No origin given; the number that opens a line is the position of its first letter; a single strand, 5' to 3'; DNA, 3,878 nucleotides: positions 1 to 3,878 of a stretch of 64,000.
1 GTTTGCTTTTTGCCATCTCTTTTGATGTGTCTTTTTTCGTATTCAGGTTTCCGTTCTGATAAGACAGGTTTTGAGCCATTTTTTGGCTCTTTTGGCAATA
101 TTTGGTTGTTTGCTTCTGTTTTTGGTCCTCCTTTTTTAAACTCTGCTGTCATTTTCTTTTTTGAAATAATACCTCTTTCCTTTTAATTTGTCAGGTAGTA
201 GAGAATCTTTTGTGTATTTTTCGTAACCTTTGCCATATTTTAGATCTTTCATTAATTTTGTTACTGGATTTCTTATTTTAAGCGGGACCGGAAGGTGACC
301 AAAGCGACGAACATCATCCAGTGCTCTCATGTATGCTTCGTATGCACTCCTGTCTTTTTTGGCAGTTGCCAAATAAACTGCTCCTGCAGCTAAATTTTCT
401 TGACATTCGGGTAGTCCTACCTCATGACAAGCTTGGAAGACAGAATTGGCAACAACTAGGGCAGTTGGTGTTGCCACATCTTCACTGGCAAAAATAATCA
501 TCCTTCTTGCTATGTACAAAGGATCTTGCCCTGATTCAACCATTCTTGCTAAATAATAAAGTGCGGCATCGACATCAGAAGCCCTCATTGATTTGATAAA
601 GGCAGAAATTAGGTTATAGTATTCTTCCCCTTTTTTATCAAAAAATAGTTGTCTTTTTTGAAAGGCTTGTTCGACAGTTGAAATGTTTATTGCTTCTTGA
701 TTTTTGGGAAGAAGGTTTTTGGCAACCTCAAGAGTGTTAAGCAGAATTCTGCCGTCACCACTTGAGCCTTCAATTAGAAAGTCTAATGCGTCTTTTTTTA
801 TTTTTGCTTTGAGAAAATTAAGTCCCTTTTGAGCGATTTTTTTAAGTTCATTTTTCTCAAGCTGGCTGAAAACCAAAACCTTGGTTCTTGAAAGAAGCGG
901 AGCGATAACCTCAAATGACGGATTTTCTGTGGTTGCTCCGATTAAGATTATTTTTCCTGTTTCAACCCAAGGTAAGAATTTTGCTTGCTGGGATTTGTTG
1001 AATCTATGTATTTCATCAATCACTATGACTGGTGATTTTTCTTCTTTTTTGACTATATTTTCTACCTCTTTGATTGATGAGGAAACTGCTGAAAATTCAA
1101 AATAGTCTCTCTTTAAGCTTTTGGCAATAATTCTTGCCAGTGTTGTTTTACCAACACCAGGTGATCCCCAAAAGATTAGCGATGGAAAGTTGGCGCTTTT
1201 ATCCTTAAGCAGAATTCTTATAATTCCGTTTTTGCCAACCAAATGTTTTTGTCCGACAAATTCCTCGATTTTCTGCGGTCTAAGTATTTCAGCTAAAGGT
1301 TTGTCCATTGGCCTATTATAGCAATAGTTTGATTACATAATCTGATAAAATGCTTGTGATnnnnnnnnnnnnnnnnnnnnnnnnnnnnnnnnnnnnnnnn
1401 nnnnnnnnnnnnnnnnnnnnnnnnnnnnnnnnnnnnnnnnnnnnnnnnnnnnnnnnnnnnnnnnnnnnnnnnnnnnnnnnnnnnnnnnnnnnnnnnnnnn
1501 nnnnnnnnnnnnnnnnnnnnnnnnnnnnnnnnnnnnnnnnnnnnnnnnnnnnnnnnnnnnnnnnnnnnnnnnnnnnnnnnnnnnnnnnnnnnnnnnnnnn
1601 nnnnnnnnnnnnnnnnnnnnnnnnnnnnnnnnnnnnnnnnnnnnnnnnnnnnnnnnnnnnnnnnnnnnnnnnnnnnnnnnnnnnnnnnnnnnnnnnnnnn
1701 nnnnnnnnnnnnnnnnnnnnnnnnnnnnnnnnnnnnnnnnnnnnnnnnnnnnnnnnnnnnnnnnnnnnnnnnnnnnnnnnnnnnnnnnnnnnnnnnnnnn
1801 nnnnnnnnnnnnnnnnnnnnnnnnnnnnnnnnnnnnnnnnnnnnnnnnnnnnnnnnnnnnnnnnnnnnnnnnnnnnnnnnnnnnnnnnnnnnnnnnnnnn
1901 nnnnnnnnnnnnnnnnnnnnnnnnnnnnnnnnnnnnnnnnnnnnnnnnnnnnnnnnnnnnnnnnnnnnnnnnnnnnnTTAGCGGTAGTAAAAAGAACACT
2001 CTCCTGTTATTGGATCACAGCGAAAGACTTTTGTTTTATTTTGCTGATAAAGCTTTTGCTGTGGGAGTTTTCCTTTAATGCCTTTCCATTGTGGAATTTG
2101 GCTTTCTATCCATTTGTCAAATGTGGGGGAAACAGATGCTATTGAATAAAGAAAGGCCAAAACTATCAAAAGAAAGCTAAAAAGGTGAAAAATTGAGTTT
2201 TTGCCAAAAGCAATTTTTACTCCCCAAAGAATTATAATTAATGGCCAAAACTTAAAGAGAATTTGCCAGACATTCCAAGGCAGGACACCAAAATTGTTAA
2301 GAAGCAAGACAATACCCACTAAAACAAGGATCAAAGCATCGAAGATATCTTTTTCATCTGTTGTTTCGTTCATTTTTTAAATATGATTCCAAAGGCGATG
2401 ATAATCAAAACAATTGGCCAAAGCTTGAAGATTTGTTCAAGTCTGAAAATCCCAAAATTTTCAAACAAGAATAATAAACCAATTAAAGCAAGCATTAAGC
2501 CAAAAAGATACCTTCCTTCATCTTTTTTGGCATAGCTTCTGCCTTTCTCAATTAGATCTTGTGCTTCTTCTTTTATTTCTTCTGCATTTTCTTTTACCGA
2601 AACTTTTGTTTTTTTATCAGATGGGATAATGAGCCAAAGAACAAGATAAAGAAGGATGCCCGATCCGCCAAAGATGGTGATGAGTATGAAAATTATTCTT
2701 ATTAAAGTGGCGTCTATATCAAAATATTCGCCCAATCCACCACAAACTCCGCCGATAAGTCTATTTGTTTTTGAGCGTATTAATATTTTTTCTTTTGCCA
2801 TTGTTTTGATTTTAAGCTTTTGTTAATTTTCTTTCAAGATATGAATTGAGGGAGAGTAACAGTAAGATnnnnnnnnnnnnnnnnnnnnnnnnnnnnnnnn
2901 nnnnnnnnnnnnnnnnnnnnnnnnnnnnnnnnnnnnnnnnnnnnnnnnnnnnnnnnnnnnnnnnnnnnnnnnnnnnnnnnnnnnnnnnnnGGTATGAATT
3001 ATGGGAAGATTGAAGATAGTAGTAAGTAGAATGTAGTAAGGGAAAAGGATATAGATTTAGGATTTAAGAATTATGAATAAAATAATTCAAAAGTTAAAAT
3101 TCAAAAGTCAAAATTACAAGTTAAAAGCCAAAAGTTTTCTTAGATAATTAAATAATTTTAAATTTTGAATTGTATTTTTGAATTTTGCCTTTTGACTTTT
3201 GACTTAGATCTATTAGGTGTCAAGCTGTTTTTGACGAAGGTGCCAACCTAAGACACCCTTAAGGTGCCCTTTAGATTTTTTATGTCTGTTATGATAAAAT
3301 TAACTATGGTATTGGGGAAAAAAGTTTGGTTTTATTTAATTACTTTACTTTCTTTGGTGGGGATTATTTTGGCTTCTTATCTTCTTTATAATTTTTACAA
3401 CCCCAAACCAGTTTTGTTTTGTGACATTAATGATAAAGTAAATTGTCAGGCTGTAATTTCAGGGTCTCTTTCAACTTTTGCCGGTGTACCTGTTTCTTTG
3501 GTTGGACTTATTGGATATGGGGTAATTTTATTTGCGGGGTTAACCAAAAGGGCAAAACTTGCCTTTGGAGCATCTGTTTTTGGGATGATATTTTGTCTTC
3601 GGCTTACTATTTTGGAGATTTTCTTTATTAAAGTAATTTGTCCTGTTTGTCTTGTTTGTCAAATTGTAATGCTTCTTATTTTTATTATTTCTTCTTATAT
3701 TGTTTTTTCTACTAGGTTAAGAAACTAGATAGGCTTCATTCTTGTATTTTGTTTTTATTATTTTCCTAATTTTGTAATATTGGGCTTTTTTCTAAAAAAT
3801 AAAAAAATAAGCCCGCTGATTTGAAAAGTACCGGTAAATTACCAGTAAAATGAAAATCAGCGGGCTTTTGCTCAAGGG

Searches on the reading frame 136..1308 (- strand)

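Call 41: search_protein_families(library=pfam, proteins=[window:136-1308:-], max_evalue=0.0001)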
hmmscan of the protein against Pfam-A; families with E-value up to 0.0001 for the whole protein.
window:136-1308:- (390 aa): 12 families
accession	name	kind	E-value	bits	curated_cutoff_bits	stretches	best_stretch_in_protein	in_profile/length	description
PF12002.13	MgsA_C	-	3.7e-46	157.5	27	1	244-386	2-153/167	MgsA AAA+ ATPase C terminal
PF16193.11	AAA_assoc_2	-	3.4e-23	82.1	34.3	1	167-242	4-81/81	AAA C-terminal domain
PF00004.35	AAA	-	3.9e-16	60.1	21.2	1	44-147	1-128/131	ATPase family associated with various cellular activities (AAA)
PF05496.18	RuvB_N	-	3.1e-15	56.7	27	1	9-124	1-118/159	Holliday junction DNA helicase RuvB P-loop domain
PF20720.3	nSTAND3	-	6.7e-10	39.3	27.2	1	43-100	19-74/155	Novel STAND NTPase 3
PF00158.32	Sigma54_activat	-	5.8e-07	29.8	20.2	0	94-130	96-132/168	Sigma-54 interaction domain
PF07728.20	AAA_5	-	3.3e-06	27.6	22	0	44-127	2-102/139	AAA domain (dynein-related subfamily)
PF13173.12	AAA_14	-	2e-05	25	27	1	44-109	5-80/129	AAA domain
PF13401.12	AAA_22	-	2.7e-05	24.9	27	0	44-70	8-37/130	AAA domain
PF01637.24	ATPase_2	-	3.5e-05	24.1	33.2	0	74-114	93-133/225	ATPase domain predominantly from Archaea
PF00910.28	RNA_helicase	-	4.4e-05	24.4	21.5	1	45-129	2-89/105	RNA helicase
PF13191.12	AAA_16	-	9.7e-05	23.4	32.6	0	38-70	21-55/167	AAA ATPase domain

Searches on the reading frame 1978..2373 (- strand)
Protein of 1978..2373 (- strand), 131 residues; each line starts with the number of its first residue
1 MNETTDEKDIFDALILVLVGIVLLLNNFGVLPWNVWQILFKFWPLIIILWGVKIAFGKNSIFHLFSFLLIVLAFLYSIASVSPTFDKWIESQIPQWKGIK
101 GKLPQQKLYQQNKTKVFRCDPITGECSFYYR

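Call 99: search_protein_families(library=pfam, proteins=[window:1978-2373:-], max_evalue=0.001)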
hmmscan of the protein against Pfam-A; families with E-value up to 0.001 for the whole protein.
window:1978-2373:- (131 aa): 2 families
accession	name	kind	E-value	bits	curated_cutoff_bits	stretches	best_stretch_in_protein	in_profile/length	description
PF18917.5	LiaI-LiaF-like_TM1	-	1.2e-09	38.5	27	1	13-53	4-40/42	LiaI-LiaF-like transmembrane region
PF22570.1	LiaF-TM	-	6.3e-09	37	27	1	13-75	3-62/98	LiaF transmembrane domain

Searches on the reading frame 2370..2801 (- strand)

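Call 99: search_protein_families(library=pfam, proteins=[window:2370-2801:-], max_evalue=0.001)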
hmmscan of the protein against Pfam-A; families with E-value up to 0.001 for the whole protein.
window:2370-2801:- (143 aa): 3 families
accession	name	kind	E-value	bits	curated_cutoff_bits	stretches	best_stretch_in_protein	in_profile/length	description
PF04024.17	PspC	-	4.2e-25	87.7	25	1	7-61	3-57/58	PspC domain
PF18917.5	LiaI-LiaF-like_TM1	-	2.1e-07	31.4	27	1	99-140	2-42/42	LiaI-LiaF-like transmembrane region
PF22570.1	LiaF-TM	-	1.4e-05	26.3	27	1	99-143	1-45/98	LiaF transmembrane domain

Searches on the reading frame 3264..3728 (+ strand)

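Call 99: search_protein_families(library=pfam, proteins=[window:3264-3728:+], max_evalue=0.001)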
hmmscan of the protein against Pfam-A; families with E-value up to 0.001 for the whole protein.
window:3264-3728:+ (154 aa): 1 family
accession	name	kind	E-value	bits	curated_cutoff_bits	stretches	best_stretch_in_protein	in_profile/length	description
PF07884.19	VKOR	-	6.6e-22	78.5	27.5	1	25-143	2-133/134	Vitamin K epoxide reductase family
